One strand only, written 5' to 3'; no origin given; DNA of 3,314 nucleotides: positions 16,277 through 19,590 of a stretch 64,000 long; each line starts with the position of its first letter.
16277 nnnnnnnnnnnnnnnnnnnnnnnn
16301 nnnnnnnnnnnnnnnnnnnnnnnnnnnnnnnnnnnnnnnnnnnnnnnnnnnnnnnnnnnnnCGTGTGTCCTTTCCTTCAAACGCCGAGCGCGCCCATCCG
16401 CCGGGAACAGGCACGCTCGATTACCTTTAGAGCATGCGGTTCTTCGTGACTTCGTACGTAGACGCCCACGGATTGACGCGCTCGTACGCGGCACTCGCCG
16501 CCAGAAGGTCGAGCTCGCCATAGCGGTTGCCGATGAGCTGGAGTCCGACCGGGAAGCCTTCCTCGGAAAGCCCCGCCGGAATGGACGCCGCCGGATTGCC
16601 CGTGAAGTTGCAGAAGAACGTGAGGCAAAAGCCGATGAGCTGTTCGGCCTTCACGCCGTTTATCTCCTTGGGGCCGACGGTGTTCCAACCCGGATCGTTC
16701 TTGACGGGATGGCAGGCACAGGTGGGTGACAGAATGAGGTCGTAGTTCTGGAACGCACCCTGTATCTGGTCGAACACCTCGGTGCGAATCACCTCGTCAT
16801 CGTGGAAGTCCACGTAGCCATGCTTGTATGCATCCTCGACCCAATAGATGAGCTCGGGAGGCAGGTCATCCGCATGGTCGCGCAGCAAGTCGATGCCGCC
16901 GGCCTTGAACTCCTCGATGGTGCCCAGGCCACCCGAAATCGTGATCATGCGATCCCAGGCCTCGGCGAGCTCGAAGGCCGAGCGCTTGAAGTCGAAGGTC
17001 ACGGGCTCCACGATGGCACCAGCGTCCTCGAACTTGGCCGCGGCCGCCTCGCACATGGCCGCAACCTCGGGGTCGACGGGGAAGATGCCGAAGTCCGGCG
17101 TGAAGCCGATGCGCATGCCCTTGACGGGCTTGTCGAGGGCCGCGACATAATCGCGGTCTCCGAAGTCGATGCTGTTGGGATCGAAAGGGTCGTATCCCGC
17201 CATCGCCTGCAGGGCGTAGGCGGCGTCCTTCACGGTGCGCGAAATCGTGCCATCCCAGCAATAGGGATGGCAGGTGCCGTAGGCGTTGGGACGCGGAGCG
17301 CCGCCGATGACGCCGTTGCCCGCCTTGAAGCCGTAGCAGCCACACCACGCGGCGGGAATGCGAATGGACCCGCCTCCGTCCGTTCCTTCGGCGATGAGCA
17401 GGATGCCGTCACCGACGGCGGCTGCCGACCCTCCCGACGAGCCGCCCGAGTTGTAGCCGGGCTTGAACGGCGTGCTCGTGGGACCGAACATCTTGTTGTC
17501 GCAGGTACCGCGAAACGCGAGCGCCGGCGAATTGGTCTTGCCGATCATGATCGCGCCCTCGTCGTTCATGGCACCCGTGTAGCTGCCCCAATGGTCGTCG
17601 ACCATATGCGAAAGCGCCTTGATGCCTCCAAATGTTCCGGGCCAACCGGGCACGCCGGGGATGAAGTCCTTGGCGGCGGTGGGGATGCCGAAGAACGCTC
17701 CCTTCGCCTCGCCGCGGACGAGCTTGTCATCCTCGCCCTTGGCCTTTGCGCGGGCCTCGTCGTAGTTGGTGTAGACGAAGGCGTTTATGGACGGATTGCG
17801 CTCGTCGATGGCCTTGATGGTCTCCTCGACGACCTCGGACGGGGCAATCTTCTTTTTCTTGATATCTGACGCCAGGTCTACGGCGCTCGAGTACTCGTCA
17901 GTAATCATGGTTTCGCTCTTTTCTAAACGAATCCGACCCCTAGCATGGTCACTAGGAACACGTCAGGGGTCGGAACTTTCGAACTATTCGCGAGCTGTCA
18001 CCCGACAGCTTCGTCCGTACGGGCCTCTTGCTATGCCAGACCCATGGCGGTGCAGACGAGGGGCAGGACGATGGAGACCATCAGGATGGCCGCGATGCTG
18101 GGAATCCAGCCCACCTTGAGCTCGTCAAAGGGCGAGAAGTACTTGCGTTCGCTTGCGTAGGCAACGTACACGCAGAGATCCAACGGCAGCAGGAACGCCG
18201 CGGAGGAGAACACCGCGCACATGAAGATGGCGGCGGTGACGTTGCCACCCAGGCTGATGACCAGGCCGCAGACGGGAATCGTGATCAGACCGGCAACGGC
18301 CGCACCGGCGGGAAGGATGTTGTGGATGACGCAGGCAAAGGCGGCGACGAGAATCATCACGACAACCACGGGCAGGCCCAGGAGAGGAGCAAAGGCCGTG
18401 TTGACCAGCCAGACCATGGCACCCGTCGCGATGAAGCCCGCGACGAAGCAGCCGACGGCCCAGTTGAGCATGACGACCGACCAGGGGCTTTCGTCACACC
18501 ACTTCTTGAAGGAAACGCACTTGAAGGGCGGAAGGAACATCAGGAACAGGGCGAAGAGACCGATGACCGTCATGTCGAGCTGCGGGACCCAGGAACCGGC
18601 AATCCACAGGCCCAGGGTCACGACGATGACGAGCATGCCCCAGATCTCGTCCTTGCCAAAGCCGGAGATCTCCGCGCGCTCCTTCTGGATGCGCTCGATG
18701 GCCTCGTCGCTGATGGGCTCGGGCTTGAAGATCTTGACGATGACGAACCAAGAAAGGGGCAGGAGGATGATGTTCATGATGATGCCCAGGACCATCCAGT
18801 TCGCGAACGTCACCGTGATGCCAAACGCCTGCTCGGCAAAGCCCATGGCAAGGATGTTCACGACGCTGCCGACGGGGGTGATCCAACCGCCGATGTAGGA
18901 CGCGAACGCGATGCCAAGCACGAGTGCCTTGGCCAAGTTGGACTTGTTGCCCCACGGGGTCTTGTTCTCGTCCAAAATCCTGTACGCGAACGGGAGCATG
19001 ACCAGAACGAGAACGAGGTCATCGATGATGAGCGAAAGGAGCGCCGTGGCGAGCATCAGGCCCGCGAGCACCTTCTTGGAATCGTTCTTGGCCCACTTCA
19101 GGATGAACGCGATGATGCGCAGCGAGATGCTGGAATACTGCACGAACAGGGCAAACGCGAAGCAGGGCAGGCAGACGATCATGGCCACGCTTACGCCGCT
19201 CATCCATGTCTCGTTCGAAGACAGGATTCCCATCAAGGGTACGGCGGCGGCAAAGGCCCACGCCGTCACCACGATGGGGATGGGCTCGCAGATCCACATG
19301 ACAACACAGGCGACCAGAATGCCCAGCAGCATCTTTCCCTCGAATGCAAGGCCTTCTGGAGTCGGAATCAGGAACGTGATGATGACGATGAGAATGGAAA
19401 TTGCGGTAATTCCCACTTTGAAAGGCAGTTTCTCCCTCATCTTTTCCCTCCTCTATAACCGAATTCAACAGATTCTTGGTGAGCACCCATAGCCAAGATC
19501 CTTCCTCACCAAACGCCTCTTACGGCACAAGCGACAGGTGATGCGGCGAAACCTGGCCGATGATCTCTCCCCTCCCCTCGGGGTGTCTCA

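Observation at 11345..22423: Soluble transhydroxylase-like molybdoenzyme operon sandwiched between twin amidases, with its own anion permease and LAL regulator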

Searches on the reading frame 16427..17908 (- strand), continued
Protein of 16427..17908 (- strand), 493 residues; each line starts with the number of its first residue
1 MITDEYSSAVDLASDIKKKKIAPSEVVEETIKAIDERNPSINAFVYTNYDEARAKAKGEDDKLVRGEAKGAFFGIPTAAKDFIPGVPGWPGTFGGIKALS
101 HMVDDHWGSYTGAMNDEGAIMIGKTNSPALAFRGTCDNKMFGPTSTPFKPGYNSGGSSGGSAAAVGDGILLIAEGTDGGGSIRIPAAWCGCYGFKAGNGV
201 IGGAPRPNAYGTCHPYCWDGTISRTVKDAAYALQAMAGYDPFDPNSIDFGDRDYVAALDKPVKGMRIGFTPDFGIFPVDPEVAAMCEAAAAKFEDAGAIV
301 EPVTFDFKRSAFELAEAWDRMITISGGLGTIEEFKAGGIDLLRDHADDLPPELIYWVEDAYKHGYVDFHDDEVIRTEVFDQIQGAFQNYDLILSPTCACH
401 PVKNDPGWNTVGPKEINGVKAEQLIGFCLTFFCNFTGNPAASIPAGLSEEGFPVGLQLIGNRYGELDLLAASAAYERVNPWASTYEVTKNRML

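Call 47: find_encoding_contigs(protein=P0133, flank=9000, max_places=2)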
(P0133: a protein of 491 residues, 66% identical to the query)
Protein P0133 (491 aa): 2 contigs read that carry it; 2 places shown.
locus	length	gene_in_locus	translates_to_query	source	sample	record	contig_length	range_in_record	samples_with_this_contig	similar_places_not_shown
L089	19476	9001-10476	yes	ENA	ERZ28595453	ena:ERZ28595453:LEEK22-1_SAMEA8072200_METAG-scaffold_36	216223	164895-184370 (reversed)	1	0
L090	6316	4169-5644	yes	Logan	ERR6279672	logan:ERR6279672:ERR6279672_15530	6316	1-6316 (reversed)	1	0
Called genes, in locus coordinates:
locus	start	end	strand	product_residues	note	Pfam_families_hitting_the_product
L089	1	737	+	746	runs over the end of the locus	PF04879:Molybdop_Fe4S4, PF00384:Molybdopterin, PF01568:Molydop_binding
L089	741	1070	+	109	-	PF13247:Fer4_11 (weak)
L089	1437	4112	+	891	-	PF25873:WHD_MalT, PF17874:TPR_MalT, PF00196:GerE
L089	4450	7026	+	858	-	PF00384:Molybdopterin, PF01568:Molydop_binding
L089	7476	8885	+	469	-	PF00939:Na_sulph_symp, PF03600:CitMHS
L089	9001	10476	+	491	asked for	PF01425:Amidase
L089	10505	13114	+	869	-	PF00384:Molybdopterin, PF01568:Molydop_binding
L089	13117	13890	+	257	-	PF13247:Fer4_11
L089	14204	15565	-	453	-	PF13353:Fer4_12 (weak), PF04055:Radical_SAM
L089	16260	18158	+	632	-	-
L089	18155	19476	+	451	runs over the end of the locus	PF00289:Biotin_carb_N, PF02222:ATP-grasp (weak), PF02786:CPSase_L_D2, PF07478:Dala_Dala_lig_C, PF02785:Biotin_carb_C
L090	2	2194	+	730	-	?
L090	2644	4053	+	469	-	PF00939:Na_sulph_symp, PF03600:CitMHS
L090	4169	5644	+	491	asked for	PF01425:Amidase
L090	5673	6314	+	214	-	?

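Call 48: find_encoding_contigs(protein=P0138, flank=9000, max_places=2)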
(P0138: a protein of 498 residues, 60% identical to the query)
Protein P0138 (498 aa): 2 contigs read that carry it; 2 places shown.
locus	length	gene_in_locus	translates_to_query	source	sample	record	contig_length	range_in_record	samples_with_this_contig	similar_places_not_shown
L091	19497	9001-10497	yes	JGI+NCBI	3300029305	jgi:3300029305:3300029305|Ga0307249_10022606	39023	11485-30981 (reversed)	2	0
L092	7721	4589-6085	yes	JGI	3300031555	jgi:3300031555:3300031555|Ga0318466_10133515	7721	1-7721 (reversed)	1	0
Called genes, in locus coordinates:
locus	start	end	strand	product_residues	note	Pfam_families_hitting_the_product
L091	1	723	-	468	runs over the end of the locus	PF01554:MatE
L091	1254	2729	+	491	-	PF14821:Thr_synth_N, PF00291:PALP, PF24857:THR4_C (faint)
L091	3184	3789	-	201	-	PF01613:Flavin_Reduct, PF21349:RUBY_RBDX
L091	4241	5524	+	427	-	PF13433:Peripla_BP_5, PF13458:Peripla_BP_6, PF01094:ANF_receptor (weak)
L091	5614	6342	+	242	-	PF00005:ABC_tran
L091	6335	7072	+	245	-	PF13555:AAA_29 (weak), PF00005:ABC_tran, PF13304:AAA_21 (faint)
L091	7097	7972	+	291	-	PF02653:BPD_transp_2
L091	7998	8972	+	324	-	PF02653:BPD_transp_2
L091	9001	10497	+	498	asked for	PF01425:Amidase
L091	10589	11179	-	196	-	PF00440:TetR_N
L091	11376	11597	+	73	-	PF00550:PP-binding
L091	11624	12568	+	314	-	PF00478:IMPDH (faint), PF03060:NMO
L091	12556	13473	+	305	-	PF00698:Acyl_transf_1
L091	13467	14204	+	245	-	PF00106:adh_short, PF08659:KR, PF13561:adh_short_C2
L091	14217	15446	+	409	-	PF00109:ketoacyl-synt, PF02801:Ketoacyl-synt_C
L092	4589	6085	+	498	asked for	PF01425:Amidase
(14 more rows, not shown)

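Call 49: find_encoding_contigs(protein=P0139, flank=9000, max_places=2)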
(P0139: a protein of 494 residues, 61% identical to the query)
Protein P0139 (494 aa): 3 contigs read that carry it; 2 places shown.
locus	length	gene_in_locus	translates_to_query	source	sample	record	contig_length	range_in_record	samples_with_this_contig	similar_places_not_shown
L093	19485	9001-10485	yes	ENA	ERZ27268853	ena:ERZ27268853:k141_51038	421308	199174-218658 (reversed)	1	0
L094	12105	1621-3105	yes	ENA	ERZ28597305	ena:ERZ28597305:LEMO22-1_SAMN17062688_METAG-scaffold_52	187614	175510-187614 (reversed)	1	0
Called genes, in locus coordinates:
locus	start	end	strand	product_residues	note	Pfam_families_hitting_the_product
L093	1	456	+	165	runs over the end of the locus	-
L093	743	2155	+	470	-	PF01554:MatE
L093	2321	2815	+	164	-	-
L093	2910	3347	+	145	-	PF18181:SLATT_1 (weak), PF14015:DUF4231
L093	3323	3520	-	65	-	PF14083:PGDYG (faint)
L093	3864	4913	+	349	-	PF07478:Dala_Dala_lig_C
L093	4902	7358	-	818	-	-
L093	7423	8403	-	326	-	PF02899:Phage_int_SAM_1, PF00589:Phage_integrase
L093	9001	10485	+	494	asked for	PF01425:Amidase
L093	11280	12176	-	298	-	-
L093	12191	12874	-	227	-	-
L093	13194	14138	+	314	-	PF02195:ParB_N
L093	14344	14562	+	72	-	-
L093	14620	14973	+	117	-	PF14198:TnpV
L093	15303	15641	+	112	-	PF21983:NikA-like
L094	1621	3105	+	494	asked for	PF01425:Amidase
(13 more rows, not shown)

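Call 95: find_encoding_contigs(protein=P0131, flank=9000, max_places=1)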
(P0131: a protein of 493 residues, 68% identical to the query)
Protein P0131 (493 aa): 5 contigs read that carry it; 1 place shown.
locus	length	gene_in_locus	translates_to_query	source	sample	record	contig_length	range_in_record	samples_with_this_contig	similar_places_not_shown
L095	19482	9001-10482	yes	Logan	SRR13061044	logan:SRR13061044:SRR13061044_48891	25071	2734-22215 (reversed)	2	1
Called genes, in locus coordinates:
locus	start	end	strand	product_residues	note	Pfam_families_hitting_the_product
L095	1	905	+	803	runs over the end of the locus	PF25873:WHD_MalT, PF14559:TPR_19 (faint), PF17874:TPR_MalT, PF00196:GerE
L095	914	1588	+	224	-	-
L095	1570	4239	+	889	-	PF00384:Molybdopterin, PF01568:Molydop_binding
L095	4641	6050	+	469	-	PF00939:Na_sulph_symp, PF03600:CitMHS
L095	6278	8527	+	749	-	PF04879:Molybdop_Fe4S4, PF00384:Molybdopterin, PF01568:Molydop_binding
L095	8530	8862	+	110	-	PF12797:Fer4_2 (weak)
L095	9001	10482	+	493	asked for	PF01425:Amidase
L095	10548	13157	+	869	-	PF21423:AhtL-like_1st (weak), PF00384:Molybdopterin, PF01568:Molydop_binding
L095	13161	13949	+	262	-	PF13247:Fer4_11, PF13620:CarboxypepD_reg (weak)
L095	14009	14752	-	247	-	PF00037:Fer4 (faint), PF12837:Fer4_6 (faint), PF12838:Fer4_7 (faint), PF13187:Fer4_9 (faint), PF13247:Fer4_11, PF13237:Fer4_10 (weak)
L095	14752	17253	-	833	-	PF00384:Molybdopterin, PF01568:Molydop_binding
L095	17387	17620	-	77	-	-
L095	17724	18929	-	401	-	PF00083:Sugar_tr, PF07690:MFS_1, PF01306:LacY_symp (weak), PF13347:MFS_2, PF07690:MFS_1, PF12832:MFS_1_like (weak)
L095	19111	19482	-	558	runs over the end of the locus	PF00196:GerE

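Call 96: find_encoding_contigs(protein=P0135, flank=9000, max_places=1)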
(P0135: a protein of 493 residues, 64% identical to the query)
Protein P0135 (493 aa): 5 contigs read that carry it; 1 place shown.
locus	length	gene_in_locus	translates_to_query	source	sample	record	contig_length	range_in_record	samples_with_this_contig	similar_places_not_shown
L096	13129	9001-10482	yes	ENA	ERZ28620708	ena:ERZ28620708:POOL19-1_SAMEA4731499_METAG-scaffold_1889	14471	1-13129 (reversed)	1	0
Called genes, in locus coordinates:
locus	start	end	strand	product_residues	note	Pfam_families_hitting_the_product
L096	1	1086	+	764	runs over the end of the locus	PF04879:Molybdop_Fe4S4, PF00384:Molybdopterin, PF01568:Molydop_binding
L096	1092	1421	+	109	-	-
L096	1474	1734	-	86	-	-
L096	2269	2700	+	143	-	PF03551:PadR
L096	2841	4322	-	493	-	PF00196:GerE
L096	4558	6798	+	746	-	PF04879:Molybdop_Fe4S4, PF00384:Molybdopterin, PF01568:Molydop_binding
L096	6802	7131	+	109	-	PF13187:Fer4_9 (weak), PF13247:Fer4_11 (weak)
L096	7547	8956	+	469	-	PF00939:Na_sulph_symp, PF03600:CitMHS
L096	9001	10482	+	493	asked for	PF01425:Amidase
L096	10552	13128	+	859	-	?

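Call 97: find_encoding_contigs(protein=P0137, flank=9000, max_places=1)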
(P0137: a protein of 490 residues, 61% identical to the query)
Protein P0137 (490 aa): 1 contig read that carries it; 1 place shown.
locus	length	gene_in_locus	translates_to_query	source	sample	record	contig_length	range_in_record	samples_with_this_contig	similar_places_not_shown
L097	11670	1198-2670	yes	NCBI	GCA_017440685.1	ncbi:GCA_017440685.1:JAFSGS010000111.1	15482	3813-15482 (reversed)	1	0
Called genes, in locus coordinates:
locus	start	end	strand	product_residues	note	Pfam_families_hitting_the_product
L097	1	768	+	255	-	PF03699:UPF0182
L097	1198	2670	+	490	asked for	PF01425:Amidase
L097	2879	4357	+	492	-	PF00474:SSF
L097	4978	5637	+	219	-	PF00392:GntR, PF07729:FCD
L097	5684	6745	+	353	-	PF01266:DAO (weak), PF02558:ApbA (weak), PF02317:Octopine_DH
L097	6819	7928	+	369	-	PF03480:DctP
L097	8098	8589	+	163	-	PF04290:DctQ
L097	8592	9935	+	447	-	PF06808:DctM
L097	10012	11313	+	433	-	PF03313:SDH_alpha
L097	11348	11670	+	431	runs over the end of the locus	PF03313:SDH_alpha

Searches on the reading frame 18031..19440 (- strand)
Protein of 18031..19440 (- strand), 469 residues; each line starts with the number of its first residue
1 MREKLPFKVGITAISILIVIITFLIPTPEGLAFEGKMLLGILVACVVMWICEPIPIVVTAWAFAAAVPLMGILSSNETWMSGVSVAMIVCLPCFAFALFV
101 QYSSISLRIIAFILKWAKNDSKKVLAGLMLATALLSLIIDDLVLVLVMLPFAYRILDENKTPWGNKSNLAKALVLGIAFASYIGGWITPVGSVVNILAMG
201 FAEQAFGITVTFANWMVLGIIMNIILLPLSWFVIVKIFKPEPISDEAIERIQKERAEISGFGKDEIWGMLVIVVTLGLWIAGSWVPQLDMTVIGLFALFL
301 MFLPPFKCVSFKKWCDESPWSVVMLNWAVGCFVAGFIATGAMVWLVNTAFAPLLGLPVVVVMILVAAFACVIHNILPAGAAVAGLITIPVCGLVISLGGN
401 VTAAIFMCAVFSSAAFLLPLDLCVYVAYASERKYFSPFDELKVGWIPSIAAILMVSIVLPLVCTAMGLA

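Call 3: search_protein_families(library=pfam, proteins=[window:18031-19440:-])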
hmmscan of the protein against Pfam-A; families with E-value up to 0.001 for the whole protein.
window:18031-19440:- (469 aa): 2 families
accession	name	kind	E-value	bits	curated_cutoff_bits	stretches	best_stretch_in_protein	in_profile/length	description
PF03600.22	CitMHS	-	5e-27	95.3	31.9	1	46-387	1-310/336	Citrate transporter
PF00939.25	Na_sulph_symp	-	2.2e-24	86.7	27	1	14-455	9-458/472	Sodium:sulfate symporter transmembrane region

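Call 4: search_protein_families(library=ncbifam, proteins=[window:18031-19440:-])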
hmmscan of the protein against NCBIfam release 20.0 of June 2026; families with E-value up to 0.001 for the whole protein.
window:18031-19440:- (469 aa): 1 family
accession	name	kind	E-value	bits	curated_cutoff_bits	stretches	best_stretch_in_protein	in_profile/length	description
TIGR00785.1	dass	subfamily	4.4e-42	144.3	198.6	1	26-455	1-436/444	DASS family sodium-coupled anion symporter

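Call 74: search_solved_structures(query=window:18031-19440:-, max_evalue=0.001)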
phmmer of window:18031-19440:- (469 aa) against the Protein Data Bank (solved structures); distinct sequences matched with E-value up to 0.001: 9.
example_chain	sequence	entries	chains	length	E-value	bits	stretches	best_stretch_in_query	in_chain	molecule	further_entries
9n5n_A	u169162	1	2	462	1e-13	54.5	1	21-456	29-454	Transporter, NadC family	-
4f35_D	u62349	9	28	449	1.5e-13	53.9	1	21-456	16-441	Transporter, NadC family | DASS family sodium-coupled anion symporter | VcINDY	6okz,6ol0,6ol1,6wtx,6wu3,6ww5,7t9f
5ul7_A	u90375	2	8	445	2.3e-13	53.3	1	21-456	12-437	Transporter, NadC family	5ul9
5uld_A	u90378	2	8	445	3.6e-12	49.4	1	21-456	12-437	Transporter, NadC family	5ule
30ut_A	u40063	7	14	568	6.5e-10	42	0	16-159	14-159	Na(+)/citrate cotransporter | Solute carrier family 13 member 5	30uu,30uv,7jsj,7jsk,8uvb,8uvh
8zkw_A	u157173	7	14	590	4.6e-09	39.2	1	20-160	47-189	Protein I'm not dead yet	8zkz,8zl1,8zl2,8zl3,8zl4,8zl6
8w6c_A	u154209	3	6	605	2.5e-07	33.4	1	14-160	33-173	Solute carrier family 13 member 2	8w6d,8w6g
8uvc_A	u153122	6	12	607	1.2e-06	31.2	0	18-157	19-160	Na(+)/dicarboxylate cotransporter 3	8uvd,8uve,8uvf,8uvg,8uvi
9mcu_A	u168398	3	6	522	3.1e-06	29.9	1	13-353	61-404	Dicarboxylate transporter 2.1, chloroplastic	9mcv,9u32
